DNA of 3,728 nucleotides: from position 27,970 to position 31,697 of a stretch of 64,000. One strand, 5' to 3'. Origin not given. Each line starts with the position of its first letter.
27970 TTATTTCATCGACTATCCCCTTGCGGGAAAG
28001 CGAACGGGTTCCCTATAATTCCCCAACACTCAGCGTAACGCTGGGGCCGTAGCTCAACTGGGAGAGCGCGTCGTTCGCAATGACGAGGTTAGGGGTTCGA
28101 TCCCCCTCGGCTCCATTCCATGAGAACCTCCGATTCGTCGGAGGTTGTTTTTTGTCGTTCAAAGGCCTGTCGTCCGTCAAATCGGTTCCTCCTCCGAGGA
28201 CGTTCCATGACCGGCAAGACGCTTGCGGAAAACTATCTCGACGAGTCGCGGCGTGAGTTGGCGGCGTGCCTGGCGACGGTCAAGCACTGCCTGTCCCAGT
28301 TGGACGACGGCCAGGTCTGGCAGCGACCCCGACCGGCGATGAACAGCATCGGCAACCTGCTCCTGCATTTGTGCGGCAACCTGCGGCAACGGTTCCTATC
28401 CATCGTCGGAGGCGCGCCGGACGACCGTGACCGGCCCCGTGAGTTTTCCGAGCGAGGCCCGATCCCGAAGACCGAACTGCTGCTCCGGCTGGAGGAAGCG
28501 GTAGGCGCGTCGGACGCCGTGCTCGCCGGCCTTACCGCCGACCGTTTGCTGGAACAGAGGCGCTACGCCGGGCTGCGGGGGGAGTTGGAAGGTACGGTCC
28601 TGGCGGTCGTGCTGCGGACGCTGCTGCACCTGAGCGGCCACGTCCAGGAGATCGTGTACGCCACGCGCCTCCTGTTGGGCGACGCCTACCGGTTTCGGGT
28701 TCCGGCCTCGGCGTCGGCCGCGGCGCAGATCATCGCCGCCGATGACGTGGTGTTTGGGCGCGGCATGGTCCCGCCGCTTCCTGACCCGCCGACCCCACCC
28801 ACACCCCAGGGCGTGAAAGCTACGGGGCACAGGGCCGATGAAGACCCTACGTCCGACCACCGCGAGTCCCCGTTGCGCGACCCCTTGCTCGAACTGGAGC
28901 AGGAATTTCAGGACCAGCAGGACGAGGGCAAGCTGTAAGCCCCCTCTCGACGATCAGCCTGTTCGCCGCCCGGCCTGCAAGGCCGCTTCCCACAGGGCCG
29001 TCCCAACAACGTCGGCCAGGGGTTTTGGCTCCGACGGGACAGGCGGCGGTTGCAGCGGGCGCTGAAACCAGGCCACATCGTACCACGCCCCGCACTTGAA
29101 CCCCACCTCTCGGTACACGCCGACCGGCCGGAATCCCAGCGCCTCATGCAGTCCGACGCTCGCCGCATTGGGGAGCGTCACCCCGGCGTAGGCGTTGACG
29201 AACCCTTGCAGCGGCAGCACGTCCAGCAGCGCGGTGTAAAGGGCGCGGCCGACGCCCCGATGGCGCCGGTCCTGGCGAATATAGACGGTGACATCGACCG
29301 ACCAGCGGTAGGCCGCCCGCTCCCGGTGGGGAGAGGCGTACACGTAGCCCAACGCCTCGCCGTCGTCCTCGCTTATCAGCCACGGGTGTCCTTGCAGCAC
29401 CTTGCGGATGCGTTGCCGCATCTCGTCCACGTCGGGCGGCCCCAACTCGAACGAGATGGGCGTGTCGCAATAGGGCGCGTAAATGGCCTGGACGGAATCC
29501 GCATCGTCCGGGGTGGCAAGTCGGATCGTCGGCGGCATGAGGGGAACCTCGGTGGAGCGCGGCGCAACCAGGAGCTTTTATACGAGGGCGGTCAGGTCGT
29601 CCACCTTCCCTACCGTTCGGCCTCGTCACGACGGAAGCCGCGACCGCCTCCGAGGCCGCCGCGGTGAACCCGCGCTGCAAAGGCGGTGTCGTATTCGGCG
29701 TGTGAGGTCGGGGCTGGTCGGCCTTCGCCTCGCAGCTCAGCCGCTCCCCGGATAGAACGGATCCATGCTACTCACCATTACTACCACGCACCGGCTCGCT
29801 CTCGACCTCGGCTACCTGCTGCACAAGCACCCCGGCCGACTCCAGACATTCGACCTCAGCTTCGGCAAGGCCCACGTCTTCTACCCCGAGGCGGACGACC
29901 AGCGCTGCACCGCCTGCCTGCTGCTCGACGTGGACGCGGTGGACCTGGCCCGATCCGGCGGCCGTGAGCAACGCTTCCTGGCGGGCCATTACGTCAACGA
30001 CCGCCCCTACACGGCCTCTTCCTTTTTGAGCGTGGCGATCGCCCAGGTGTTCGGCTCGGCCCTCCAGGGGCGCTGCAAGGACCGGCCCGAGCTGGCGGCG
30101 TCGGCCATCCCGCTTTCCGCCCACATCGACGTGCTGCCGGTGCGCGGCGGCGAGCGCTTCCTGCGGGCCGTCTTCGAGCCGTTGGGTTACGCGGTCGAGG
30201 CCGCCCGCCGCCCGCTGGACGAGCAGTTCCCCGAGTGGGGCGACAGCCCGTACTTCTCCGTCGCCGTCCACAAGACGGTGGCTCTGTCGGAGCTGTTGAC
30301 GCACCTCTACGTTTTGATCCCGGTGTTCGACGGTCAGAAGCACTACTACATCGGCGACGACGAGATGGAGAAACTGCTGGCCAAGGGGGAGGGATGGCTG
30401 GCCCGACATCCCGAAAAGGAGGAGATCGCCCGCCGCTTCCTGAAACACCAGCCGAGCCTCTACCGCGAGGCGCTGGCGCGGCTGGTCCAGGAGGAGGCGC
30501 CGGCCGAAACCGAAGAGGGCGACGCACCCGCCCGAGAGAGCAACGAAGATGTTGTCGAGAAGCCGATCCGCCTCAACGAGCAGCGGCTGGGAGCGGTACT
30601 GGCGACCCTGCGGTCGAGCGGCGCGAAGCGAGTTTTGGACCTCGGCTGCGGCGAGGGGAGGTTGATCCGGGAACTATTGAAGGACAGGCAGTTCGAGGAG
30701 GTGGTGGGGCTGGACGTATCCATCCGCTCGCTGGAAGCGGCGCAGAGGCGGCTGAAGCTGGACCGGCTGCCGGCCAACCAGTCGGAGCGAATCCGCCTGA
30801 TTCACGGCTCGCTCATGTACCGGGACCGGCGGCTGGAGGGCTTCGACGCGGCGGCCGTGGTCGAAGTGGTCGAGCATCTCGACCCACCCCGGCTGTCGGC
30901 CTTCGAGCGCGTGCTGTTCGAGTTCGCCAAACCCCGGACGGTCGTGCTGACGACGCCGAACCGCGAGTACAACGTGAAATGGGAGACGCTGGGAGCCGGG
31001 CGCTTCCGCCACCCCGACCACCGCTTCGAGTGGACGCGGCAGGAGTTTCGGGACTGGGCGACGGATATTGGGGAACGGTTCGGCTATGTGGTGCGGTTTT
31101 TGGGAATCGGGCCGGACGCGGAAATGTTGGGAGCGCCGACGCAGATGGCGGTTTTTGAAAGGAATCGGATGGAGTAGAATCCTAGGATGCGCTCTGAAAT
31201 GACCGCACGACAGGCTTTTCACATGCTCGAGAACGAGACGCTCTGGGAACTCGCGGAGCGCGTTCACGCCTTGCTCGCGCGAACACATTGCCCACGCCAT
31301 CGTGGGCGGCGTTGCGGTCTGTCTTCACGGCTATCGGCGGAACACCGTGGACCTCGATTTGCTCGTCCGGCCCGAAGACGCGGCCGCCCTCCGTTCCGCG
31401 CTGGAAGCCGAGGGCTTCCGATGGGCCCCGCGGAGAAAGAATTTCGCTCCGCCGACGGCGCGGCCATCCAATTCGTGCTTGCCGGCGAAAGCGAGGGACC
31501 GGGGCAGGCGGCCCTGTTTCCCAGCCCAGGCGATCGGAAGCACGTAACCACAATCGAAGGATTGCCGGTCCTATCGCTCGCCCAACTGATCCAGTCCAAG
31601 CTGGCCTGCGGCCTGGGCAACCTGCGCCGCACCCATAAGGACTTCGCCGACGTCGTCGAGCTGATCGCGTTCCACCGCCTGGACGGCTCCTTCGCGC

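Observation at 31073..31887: hen1 3' end is duplicated: a 26-nt identical core flanks a 713-bp insertion that carries its own replacement hen1 terminus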

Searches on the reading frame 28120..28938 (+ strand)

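Call 5: search_protein_families(library=pfam, proteins=[window:28120-28938:+], max_evalue=0.01)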
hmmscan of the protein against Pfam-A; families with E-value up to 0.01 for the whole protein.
window:28120-28938:+ (272 aa): 3 families
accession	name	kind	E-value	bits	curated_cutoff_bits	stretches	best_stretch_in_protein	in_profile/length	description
PF07609.16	DUF1572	-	4.8e-15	56.1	23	1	36-191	3-155/163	Protein of unknown function (DUF1572)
PF12867.12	DinB_2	-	2.1e-08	35.1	24.8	1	50-178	5-128/128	DinB superfamily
PF04978.18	MST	-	9.1e-06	26.6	27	1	47-148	6-114/149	Mycothiol-S-transferase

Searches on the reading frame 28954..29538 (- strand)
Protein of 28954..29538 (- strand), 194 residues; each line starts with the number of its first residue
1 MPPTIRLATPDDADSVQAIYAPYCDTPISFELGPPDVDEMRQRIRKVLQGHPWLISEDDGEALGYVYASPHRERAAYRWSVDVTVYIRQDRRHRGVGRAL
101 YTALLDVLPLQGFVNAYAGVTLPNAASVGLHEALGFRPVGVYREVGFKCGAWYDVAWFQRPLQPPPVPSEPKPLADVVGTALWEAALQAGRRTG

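Call 5: search_protein_families(library=pfam, proteins=[window:28954-29538:-], max_evalue=0.01)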
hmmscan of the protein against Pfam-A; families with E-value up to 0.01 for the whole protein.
window:28954-29538:- (194 aa): 5 families
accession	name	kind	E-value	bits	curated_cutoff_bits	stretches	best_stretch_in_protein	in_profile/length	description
PF13420.13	Acetyltransf_4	-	1.7e-19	70.8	24.3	1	5-157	1-155/155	Acetyltransferase (GNAT) domain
PF00583.31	Acetyltransf_1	-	1.6e-14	54.6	20.7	1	36-136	20-116/116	Acetyltransferase (GNAT) family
PF13302.13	Acetyltransf_3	-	9.7e-08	33.2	25.4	1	4-137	3-138/138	Acetyltransferase (GNAT) domain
PF13508.13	Acetyltransf_7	-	2.2e-06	28.4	27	1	53-137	5-83/84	Acetyltransferase (GNAT) domain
PF13673.13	Acetyltransf_10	-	0.0011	19.4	23.6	1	40-144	22-115/128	Acetyltransferase (GNAT) domain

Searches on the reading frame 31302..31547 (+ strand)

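Call 5: search_protein_families(library=pfam, proteins=[window:31302-31547:+], max_evalue=0.01)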
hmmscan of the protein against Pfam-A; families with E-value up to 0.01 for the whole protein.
window:31302-31547:+ (81 aa): 1 family
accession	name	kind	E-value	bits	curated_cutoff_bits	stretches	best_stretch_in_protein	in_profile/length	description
PF14907.12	NTP_transf_5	-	6.1e-05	23.1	31.2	1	12-44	91-123/249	Uncharacterised nucleotidyltransferase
